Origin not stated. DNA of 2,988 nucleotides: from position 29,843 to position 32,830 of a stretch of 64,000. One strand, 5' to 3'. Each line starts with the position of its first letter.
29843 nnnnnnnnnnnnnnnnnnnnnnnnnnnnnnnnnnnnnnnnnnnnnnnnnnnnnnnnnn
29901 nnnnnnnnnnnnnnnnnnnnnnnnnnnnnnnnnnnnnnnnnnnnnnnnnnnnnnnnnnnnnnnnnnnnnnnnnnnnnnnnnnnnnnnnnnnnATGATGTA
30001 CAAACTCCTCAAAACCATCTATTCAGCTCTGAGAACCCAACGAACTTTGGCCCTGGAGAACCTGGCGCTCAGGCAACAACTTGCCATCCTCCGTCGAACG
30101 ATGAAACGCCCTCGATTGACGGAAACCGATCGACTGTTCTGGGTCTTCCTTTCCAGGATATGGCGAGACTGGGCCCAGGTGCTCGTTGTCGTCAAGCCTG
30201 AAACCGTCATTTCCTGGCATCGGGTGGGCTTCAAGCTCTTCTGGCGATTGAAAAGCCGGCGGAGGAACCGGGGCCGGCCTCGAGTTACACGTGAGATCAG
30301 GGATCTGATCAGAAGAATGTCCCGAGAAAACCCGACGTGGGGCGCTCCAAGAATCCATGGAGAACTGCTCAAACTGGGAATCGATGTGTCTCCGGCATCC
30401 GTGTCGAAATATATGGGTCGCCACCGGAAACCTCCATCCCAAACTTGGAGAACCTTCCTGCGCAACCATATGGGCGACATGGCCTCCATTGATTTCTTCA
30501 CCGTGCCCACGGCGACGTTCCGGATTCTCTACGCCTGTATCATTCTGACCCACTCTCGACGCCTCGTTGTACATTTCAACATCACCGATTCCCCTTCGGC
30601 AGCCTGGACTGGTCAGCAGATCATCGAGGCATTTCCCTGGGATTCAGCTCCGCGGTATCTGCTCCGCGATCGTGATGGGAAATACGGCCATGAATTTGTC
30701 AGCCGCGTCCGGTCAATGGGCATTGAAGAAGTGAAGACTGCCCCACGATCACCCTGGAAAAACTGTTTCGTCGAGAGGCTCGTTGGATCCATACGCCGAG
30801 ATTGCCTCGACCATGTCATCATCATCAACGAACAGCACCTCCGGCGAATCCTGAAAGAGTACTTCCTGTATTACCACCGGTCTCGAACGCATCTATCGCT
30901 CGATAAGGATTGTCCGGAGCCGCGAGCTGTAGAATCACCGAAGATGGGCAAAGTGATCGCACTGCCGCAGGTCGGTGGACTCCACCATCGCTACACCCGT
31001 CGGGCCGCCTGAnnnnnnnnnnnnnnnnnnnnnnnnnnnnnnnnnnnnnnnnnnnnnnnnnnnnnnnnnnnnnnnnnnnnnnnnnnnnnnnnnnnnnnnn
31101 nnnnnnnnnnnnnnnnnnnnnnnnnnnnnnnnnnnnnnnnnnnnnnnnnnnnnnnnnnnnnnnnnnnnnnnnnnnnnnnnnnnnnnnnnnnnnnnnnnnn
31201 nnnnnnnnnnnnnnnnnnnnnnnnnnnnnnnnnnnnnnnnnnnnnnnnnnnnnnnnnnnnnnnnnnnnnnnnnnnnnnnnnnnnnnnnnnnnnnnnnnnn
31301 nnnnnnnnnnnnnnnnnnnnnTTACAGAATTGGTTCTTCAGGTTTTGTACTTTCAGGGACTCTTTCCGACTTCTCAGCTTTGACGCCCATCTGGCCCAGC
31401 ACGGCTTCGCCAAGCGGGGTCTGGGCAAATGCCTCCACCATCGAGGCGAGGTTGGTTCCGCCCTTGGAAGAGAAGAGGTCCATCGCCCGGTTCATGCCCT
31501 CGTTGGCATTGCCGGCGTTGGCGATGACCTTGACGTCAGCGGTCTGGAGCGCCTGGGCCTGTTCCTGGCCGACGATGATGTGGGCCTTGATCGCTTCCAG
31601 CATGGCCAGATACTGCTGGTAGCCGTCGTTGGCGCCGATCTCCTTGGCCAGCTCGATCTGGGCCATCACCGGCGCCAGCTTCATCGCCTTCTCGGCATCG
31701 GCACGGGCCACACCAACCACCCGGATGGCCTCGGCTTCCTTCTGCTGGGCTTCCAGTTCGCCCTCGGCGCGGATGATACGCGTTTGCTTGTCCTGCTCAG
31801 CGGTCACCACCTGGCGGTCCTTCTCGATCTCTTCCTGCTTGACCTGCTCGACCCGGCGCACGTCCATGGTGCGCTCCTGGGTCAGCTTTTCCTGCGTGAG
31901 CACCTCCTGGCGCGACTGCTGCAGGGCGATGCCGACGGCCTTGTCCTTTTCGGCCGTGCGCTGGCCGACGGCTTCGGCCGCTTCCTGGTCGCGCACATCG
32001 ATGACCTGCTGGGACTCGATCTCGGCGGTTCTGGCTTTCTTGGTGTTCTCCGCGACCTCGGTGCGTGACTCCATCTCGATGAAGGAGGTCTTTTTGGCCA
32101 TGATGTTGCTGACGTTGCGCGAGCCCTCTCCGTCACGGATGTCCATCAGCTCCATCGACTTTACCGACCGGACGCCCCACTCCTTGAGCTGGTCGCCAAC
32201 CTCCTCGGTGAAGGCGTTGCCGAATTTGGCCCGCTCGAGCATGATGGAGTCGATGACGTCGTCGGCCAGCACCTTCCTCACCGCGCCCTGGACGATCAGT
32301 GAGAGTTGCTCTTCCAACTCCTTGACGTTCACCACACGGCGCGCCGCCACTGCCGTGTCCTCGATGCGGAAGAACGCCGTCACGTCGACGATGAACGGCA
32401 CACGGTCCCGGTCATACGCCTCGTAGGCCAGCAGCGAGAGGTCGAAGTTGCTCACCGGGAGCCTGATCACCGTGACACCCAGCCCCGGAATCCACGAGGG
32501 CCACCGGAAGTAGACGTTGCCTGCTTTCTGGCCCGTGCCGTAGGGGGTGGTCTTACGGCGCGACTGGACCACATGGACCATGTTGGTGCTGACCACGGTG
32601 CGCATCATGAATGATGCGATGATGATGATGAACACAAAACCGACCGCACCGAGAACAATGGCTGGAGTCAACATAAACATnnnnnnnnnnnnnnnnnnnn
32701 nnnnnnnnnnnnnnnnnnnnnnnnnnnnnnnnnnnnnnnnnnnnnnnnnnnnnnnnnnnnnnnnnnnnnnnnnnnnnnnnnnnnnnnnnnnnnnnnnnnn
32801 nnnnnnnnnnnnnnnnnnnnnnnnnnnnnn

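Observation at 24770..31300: Accessory block directly downstream of the nuo operon: IS91-family element, giant FG-GAP protein, IS481-like element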

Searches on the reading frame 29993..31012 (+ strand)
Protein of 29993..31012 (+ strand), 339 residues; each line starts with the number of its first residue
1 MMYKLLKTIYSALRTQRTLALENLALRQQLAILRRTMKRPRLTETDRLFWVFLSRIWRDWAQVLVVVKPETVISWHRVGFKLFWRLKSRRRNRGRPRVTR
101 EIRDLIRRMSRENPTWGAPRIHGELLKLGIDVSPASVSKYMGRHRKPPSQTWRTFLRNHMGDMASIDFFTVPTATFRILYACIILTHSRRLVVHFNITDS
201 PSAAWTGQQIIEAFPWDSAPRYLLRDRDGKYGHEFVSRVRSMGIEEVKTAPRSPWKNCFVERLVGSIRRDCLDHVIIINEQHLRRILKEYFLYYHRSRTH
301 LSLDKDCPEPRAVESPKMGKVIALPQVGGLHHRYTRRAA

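Call 4: search_protein_families(library=pfam, proteins=[window:29993-31012:+])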
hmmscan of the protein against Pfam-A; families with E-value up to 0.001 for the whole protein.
window:29993-31012:+ (339 aa): 3 families
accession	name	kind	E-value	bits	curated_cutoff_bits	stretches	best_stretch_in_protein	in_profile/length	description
PF13683.12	rve_3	-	4.7e-10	39.5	26.5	1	243-307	2-66/67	Integrase core domain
PF13565.12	HTH_32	-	1.4e-06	29.2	33.7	1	87-140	18-72/73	Homeodomain-like domain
PF13276.12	HTH_21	-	5e-05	23.9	28.1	1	101-144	5-50/60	HTH-like domain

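Call 5: search_protein_families(library=ncbifam, proteins=[window:29993-31012:+])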
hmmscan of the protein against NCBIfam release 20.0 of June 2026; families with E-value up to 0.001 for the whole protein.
window:29993-31012:+ (339 aa): 4 families
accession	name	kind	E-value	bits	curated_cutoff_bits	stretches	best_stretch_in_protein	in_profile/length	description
NF033577.2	transpos_IS481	equivalog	3.9e-26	92.2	224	1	87-308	48-280/284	IS481 family transposase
NF033516.0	transpos_IS3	equivalog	2.2e-23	83.1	160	1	87-309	121-366/369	IS3 family transposase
NF033546.1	transpos_IS21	equivalog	2.7e-08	33.7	160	1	90-284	41-256/294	IS21 family transposase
NF033545.0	transpos_IS630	equivalog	1.4e-06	28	100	0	85-144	43-108/299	IS630 family transposase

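Call 12: find_encoding_contigs(protein=window:29993-31012:+, flank=3000, max_places=10)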
Protein window:29993-31012:+ (339 aa): no gene with exactly this product is on record in the collection.

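Call 15: find_encoding_contigs(protein=window:29996-31012:+, flank=4000, max_places=10)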
Protein window:29996-31012:+ (338 aa): no gene with exactly this product is on record in the collection.

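Call 53: search_dna_similar(query=window:29993-31012:+, collection=plasmids, mode=protein, max_rows=12)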
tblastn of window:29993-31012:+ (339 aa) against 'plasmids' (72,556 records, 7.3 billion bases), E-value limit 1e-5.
Records with a match: 95; places in all: 195; records where one place covers at least 80% of the query: 53.
Best place of each record, by identity: <60% 95.
By first word of the organism name: Streptomyces 43; Leptospira 39; Bradyrhizobium 5; Methylocystis 2; Embleya 2; Paraburkholderia 1; Nitrobacter 1; Nonomuraea 1; Rhodococcus 1.
By predicted mobility (MOB-suite, as given by PLSDB): non-mobilizable 68; mobilizable 21; conjugative 6.
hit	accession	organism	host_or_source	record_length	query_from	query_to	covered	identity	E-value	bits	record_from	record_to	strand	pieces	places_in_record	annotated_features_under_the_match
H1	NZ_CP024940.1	Paraburkholderia hospita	soil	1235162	43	339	88%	57.6%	2e-102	337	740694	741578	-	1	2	record has no annotation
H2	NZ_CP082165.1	Bradyrhizobium sp. 186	Acmispon strigosus,cell culture,root ...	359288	5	336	98%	51.4%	7e-91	303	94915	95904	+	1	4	integrase core domain-containing protein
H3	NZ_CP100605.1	Bradyrhizobium sp. Ash2021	-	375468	5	336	98%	50.2%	3e-87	293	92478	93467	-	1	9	integrase core domain-containing protein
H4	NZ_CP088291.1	Bradyrhizobium septentrionale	Glycine max cv. AC Glengarry,Cell ...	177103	5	336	98%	47.7%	7e-83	280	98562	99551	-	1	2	integrase core domain-containing protein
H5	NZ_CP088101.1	Bradyrhizobium barranii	cell culture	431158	38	336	88%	51.2%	1e-88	297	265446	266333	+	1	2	integrase core domain-containing protein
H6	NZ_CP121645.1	Bradyrhizobium barranii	Chamaecytisus prolifer var. ...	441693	38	336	88%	51.2%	1e-88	297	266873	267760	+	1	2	integrase core domain-containing protein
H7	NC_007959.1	Nitrobacter hamburgensis X14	-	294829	38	336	88%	48.1%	4e-64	293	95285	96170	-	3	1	integrase core domain-containing protein | hypothetical protein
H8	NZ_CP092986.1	Leptospira interrogans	Homo sapiens,blood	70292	46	339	87%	36.2%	5e-40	157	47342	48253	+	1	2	integrase core domain-containing protein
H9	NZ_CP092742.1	Leptospira interrogans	Homo sapiens,blood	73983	46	339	87%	36.2%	1e-39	156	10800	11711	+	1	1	integrase core domain-containing protein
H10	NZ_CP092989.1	Leptospira interrogans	Homo sapiens,blood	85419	46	339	87%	36.2%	1e-39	156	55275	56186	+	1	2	integrase core domain-containing protein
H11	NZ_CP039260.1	Leptospira interrogans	Homo sapiens,blood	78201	46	339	87%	36.2%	1e-39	155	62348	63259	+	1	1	integrase core domain-containing protein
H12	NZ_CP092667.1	Leptospira interrogans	Homo sapiens,blood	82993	46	339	87%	36.2%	1e-39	155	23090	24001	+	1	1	integrase core domain-containing protein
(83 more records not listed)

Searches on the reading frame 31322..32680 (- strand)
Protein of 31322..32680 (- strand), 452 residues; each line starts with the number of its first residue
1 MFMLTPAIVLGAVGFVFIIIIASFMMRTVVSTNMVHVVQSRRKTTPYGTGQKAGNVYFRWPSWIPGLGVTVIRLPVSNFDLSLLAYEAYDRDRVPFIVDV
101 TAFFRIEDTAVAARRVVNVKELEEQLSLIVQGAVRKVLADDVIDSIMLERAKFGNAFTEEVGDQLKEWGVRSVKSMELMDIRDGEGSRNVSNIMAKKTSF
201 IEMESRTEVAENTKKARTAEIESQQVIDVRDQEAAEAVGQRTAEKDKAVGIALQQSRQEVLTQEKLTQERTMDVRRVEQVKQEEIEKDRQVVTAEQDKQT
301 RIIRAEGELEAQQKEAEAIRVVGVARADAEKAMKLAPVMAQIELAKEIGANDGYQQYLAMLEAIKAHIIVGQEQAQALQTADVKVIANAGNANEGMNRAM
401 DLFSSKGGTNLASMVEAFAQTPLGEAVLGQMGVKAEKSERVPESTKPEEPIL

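Call 4: search_protein_families(library=pfam, proteins=[window:31322-32680:-])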
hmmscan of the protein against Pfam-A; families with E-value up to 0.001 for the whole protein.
window:31322-32680:- (452 aa): 1 family
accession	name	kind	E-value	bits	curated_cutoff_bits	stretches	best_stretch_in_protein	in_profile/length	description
PF01145.31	Band_7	-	2.3e-14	54.3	23.6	1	33-212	6-174/176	SPFH domain / Band 7 family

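Call 5: search_protein_families(library=ncbifam, proteins=[window:31322-32680:-])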
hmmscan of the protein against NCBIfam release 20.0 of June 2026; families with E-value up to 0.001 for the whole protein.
window:31322-32680:- (452 aa): 1 family
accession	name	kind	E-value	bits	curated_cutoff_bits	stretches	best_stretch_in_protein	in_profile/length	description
NF058507.1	FlotScfldFlot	equivalog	1.5e-05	24.2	700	0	75-287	72-298/477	flotillin lipid rafts scaffold protein FloT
